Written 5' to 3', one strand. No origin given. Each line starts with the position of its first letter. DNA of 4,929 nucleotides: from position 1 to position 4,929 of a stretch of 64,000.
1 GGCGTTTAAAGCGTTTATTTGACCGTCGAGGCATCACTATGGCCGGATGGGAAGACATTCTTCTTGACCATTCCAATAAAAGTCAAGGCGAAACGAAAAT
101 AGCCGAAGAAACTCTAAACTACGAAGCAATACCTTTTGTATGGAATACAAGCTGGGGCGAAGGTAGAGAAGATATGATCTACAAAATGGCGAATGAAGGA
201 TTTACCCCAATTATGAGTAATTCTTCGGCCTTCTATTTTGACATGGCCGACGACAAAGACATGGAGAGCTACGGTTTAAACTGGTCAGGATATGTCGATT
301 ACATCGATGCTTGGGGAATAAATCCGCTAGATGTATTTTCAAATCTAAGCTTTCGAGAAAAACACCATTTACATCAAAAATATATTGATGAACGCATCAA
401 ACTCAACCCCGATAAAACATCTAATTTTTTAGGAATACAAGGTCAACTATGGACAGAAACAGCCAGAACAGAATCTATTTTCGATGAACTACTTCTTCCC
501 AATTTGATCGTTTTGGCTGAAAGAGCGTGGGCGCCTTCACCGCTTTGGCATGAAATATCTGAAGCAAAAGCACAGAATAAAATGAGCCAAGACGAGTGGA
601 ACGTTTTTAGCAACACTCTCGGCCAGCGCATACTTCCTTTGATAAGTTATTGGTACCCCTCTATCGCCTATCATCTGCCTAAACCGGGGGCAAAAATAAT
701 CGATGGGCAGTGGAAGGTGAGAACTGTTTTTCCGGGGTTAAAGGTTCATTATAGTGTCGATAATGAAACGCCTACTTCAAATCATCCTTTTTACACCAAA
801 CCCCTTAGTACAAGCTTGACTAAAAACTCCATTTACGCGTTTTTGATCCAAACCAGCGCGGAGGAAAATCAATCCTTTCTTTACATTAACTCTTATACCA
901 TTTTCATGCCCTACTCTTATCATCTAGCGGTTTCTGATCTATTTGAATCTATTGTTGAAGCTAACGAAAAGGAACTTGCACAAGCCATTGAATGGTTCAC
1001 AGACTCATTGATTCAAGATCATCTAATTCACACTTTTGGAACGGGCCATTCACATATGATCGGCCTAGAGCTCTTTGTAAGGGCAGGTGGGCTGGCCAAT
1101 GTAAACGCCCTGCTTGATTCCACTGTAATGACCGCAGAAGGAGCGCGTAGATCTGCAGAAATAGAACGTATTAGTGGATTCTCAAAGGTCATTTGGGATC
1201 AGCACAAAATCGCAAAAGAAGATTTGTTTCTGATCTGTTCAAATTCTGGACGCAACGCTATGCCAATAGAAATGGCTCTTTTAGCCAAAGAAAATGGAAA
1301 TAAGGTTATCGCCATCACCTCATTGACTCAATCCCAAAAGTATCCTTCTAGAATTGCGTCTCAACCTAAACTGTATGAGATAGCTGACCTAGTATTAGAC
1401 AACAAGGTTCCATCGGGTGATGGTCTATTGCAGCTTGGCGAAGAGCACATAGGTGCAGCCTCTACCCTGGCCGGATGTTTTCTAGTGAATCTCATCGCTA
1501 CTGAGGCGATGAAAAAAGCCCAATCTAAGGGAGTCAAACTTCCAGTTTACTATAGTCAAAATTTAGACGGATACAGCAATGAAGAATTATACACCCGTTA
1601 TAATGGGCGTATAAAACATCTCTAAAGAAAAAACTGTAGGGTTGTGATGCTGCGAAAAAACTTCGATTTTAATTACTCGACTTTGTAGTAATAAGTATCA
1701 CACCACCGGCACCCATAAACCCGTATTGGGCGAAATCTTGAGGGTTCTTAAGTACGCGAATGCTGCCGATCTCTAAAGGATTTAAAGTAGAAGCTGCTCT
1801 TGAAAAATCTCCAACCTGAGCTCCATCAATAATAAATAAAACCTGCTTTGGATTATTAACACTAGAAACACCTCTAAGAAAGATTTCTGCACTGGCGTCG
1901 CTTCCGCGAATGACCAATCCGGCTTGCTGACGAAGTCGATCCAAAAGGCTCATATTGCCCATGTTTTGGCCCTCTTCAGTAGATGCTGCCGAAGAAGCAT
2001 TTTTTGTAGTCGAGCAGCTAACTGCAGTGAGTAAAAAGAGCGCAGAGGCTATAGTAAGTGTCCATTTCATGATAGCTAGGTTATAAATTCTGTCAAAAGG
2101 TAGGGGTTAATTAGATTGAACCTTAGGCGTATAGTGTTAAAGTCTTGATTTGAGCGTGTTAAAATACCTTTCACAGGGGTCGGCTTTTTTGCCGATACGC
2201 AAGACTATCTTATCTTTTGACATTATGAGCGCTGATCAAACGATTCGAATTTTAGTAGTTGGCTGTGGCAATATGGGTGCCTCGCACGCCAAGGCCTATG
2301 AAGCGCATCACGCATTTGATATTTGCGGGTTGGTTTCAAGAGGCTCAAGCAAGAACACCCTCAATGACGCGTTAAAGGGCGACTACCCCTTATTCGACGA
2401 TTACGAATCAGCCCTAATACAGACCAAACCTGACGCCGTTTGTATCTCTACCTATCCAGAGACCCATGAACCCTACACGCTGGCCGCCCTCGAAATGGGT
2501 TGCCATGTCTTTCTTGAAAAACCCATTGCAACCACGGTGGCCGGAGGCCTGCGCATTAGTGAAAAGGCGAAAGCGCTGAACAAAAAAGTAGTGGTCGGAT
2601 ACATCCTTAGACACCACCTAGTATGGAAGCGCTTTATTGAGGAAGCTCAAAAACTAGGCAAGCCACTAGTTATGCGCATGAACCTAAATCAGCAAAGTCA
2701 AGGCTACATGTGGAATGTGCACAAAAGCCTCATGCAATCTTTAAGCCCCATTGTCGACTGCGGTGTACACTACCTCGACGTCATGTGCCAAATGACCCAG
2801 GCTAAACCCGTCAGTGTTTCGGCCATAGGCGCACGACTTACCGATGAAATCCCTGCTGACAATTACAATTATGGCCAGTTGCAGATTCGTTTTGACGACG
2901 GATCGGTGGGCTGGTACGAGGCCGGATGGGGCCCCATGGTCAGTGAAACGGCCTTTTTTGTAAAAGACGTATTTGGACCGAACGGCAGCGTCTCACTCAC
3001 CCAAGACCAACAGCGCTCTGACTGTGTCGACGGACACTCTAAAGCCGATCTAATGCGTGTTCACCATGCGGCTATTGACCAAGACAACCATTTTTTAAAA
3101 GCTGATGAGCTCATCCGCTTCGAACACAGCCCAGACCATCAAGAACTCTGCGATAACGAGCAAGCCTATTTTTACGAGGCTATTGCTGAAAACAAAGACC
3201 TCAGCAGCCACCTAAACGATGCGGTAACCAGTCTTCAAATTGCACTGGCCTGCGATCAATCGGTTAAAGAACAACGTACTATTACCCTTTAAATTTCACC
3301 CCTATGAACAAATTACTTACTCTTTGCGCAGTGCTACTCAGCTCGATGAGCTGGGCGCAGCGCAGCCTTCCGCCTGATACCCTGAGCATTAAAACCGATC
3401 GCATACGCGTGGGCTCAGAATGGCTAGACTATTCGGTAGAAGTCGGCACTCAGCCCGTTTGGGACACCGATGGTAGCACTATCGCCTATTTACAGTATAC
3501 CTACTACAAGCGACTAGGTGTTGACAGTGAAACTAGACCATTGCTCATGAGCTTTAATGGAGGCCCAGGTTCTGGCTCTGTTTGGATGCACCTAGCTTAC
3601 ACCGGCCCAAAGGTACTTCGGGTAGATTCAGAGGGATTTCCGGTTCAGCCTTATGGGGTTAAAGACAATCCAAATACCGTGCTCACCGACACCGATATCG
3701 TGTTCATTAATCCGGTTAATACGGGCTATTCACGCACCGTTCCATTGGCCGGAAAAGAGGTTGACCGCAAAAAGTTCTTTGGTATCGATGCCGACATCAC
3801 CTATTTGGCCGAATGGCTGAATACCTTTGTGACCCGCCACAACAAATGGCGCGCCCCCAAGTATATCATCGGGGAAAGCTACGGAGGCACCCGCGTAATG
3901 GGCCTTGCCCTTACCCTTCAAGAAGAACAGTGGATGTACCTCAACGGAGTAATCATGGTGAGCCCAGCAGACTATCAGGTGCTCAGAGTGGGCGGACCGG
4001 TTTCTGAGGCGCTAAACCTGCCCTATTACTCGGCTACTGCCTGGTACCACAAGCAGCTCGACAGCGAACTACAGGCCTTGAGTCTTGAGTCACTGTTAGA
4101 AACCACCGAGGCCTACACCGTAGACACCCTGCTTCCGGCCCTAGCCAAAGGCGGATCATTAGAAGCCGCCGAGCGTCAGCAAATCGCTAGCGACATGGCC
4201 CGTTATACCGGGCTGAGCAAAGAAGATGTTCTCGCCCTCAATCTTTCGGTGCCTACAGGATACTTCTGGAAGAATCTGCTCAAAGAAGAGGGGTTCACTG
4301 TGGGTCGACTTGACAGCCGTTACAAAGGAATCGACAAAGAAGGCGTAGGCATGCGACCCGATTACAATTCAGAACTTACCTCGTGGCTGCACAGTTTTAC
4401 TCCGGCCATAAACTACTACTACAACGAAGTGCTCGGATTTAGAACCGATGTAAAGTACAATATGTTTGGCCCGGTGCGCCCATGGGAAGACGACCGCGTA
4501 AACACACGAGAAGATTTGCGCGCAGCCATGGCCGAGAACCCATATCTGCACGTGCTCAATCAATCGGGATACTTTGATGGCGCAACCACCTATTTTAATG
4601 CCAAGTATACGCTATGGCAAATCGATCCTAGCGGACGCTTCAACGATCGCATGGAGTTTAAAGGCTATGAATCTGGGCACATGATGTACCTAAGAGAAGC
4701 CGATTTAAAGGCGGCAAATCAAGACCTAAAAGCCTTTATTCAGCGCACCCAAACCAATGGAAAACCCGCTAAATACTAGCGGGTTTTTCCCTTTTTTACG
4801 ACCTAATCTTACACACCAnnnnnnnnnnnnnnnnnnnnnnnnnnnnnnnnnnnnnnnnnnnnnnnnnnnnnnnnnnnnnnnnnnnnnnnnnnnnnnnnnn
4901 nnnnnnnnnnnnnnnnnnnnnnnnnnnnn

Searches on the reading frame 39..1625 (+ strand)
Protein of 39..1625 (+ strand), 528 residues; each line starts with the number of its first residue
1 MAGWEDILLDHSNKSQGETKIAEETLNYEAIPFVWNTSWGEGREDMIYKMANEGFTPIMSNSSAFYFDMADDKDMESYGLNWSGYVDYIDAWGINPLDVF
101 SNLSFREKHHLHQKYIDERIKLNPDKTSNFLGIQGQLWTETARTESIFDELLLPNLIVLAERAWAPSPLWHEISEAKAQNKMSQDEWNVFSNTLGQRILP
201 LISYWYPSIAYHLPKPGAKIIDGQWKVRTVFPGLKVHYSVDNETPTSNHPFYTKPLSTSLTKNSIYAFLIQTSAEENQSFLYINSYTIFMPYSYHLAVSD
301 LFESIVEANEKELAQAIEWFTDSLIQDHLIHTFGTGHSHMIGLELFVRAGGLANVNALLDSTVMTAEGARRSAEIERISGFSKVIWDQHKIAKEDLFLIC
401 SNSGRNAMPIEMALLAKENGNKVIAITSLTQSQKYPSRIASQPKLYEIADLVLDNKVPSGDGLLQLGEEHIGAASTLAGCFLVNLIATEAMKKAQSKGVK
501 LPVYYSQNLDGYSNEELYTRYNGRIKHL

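Call 32: search_protein_families(library=pfam, proteins=[window:39-1625:+], max_evalue=0.00001)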
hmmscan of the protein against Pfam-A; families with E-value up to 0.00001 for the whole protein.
window:39-1625:+ (528 aa): 3 families
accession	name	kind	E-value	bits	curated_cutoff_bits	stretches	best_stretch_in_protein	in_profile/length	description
PF13580.11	SIS_2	-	3.5e-40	137.7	27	1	294-428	2-138/138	SIS domain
PF00728.28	Glyco_hydro_20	-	6.8e-17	62.3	22.3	1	2-166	217-347/348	Glycosyl hydrolase family 20, catalytic domain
PF03174.19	CHB_HEX_C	-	4.9e-11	42.9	23.6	1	209-249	10-50/76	Chitobiase/beta-hexosaminidase C-terminal domain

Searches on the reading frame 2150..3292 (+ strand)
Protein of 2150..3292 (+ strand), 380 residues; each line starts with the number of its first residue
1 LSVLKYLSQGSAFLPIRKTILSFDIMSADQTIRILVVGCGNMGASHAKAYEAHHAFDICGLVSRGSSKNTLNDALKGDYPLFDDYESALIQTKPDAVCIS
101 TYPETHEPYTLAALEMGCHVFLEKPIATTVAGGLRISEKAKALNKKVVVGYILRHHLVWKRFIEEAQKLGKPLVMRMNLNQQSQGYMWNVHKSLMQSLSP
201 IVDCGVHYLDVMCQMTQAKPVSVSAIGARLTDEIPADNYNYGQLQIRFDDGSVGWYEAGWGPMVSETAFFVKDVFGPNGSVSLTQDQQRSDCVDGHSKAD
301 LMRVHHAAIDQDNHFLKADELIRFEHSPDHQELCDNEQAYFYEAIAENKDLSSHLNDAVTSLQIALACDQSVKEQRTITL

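Call 32: search_protein_families(library=pfam, proteins=[window:2150-3292:+], max_evalue=0.00001)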
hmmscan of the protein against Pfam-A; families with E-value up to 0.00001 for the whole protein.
window:2150-3292:+ (380 aa): 3 families
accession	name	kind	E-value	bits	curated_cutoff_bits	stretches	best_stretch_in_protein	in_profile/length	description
PF01408.29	GFO_IDH_MocA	-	7e-25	88.5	24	1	32-151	1-120/120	Oxidoreductase family, NAD-binding Rossmann fold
PF22725.1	GFO_IDH_MocA_C3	-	4.7e-11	43.2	27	1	165-261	9-105/124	GFO/IDH/MocA C-terminal domain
PF02894.22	GFO_IDH_MocA_C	-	2.1e-10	41.2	22.9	1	166-380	6-218/218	Oxidoreductase family, C-terminal alpha/beta domain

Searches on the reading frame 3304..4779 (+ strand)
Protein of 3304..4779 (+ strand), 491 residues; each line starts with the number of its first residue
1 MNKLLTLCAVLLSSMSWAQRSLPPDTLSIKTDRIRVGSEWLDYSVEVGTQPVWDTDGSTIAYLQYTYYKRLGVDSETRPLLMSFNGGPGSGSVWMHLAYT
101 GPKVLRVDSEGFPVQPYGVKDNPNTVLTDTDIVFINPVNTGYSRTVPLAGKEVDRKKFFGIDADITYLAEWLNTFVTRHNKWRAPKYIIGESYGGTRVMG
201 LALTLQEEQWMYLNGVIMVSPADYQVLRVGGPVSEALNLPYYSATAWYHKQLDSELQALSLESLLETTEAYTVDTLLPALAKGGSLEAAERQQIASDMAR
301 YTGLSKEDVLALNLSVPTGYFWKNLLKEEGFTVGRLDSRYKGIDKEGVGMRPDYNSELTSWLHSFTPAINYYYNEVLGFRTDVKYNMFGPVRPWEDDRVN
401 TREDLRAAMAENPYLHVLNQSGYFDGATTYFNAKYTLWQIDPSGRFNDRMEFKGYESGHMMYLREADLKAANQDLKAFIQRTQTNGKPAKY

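Call 32: search_protein_families(library=pfam, proteins=[window:3304-4779:+], max_evalue=0.00001)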
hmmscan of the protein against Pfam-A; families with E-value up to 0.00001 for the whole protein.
window:3304-4779:+ (491 aa): 1 family
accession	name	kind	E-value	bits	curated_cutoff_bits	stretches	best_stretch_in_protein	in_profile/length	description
PF00450.28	Peptidase_S10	-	6.3e-11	42.7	21.9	1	72-255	35-203/420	Serine carboxypeptidase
